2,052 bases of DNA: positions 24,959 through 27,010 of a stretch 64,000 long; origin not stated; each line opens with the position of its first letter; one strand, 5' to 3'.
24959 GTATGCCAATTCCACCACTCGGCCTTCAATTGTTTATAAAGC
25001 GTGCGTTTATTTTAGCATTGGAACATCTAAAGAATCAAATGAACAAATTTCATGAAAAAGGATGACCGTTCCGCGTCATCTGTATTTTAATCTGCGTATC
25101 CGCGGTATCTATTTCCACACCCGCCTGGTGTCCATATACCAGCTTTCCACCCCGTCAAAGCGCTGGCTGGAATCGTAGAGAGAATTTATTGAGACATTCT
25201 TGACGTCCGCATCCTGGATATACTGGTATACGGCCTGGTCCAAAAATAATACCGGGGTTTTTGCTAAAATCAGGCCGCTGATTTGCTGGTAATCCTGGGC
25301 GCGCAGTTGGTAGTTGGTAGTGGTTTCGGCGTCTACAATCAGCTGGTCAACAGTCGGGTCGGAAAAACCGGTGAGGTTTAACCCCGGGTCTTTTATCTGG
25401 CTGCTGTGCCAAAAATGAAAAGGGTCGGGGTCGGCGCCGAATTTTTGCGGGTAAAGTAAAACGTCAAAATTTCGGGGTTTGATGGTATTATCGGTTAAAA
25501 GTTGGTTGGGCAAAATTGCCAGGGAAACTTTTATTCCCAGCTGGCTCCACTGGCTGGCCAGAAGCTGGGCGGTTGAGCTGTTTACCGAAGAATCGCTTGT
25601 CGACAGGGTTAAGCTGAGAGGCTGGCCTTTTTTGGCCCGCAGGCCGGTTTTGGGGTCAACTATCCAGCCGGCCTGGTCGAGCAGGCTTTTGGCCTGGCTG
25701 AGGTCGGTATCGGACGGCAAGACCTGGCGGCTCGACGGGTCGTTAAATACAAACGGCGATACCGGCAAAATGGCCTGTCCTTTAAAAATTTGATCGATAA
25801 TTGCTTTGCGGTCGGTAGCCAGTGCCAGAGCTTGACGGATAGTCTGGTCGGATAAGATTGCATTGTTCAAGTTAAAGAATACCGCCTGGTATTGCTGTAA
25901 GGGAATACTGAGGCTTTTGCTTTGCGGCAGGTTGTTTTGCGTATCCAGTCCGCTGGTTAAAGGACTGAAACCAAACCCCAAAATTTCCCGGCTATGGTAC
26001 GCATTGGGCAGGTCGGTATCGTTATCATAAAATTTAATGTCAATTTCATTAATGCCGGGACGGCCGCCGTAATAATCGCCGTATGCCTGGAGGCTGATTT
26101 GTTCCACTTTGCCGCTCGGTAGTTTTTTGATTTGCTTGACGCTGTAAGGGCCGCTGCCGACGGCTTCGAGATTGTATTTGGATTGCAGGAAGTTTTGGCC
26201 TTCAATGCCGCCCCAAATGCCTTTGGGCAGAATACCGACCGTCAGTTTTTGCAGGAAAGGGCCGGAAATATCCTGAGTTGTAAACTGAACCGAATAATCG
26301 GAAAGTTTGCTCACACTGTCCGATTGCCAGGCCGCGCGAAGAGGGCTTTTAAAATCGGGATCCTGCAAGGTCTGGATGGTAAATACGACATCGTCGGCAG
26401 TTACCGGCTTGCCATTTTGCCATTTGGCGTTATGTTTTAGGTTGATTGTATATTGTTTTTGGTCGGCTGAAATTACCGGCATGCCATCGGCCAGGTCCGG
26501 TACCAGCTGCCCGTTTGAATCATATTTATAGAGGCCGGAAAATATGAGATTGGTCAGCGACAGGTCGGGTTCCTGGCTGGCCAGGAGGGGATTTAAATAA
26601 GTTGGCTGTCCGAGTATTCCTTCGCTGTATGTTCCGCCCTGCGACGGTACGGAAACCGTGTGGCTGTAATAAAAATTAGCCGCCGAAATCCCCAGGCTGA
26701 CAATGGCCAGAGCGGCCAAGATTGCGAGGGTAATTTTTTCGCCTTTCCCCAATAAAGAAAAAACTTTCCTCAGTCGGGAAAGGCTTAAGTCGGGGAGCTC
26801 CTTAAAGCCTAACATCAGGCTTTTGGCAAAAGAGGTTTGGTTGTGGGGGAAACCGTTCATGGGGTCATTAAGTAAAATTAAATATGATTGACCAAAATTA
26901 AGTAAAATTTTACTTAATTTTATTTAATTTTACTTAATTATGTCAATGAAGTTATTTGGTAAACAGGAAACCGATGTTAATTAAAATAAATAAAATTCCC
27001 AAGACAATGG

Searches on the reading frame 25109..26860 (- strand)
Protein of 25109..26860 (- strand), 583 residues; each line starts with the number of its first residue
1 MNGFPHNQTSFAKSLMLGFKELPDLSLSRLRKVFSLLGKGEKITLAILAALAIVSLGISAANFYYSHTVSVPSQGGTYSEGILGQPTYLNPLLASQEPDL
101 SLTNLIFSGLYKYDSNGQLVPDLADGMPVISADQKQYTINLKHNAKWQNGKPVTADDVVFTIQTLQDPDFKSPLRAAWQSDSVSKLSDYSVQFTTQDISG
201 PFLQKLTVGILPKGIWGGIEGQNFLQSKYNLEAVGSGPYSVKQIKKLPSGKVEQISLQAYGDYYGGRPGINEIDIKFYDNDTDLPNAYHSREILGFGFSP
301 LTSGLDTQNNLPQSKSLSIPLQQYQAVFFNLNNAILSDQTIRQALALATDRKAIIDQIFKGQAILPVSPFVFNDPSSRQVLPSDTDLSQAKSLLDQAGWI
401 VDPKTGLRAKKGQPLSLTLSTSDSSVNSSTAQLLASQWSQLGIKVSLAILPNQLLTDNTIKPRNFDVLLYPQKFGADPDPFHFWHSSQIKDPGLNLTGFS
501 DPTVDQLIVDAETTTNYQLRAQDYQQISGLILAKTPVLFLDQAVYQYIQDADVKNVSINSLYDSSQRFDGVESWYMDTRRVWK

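Call 85: search_protein_families(library=pfam, proteins=[window:25109-26860:-], max_evalue=0.00001)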
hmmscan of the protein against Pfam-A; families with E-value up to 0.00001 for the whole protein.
window:25109-26860:- (583 aa): 1 family
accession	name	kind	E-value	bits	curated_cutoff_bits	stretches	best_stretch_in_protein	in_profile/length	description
PF00496.27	SBP_bac_5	-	5.2e-66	223.7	32.4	1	119-483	2-356/368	Bacterial extracellular solute-binding proteins, family 5 Middle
